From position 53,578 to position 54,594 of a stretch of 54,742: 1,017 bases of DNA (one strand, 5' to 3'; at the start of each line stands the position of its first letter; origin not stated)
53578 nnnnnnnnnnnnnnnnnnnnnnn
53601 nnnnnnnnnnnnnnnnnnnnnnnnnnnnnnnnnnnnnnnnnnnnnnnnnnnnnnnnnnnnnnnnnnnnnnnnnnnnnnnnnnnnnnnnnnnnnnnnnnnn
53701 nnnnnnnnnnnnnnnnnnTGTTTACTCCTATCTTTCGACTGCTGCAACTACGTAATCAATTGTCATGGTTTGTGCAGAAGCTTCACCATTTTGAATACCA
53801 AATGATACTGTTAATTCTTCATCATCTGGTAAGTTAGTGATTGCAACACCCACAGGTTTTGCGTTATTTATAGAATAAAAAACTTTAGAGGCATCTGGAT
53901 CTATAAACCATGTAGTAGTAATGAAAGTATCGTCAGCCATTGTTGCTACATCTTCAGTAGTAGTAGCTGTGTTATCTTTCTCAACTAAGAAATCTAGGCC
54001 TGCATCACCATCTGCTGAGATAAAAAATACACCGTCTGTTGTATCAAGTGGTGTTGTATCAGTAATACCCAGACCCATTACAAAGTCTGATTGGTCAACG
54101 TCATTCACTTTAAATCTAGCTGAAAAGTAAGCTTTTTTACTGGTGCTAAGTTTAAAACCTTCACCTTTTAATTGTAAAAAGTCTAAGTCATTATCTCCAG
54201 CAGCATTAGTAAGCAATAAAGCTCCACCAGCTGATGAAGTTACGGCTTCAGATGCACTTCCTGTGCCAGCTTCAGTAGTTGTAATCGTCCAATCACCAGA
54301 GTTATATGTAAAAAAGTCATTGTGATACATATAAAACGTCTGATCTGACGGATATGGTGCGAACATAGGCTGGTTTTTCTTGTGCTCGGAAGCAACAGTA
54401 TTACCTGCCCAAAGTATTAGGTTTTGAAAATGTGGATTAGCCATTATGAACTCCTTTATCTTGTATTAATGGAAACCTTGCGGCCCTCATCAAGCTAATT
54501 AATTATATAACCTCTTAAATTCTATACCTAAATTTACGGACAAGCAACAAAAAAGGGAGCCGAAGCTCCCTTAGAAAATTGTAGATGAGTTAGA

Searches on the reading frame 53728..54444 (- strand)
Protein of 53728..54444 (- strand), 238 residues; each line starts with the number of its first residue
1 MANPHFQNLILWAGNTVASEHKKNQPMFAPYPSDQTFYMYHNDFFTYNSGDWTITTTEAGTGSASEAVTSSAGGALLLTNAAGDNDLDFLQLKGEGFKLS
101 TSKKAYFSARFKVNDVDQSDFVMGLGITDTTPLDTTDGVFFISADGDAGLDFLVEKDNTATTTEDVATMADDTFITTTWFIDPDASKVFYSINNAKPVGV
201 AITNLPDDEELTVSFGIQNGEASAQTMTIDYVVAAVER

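Call 3: search_protein_families(library=pfam, proteins=[window:53728-54444:-], max_evalue=1)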
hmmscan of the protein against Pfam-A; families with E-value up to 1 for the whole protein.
window:53728-54444:- (238 aa): 2 families
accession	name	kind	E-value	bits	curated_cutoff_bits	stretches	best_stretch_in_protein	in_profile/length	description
PF23567.2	Ubiquitin_IARS1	-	0.019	15.5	22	1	65-95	17-46/92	Isoleucine--tRNA ligase, cytoplasmic, ubiquitin-like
PF21309.3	C5_CUB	-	0.17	12.5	27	1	190-229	17-55/57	Complement component 5, CUB domain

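Call 4: search_protein_families(library=phrogs, proteins=[window:53728-54444:-], max_evalue=0.1)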
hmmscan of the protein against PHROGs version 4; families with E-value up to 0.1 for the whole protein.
window:53728-54444:- (238 aa): 1 family
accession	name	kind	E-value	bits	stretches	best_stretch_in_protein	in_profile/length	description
phrog_23491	-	unknown function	0.061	14.1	0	53-122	39-106/127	-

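Call 83: search_protein_families(library=ncbifam, proteins=[window:53728-54444:-], max_evalue=0.1)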
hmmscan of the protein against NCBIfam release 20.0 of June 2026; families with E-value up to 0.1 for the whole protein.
window:53728-54444:- (238 aa): 0 families
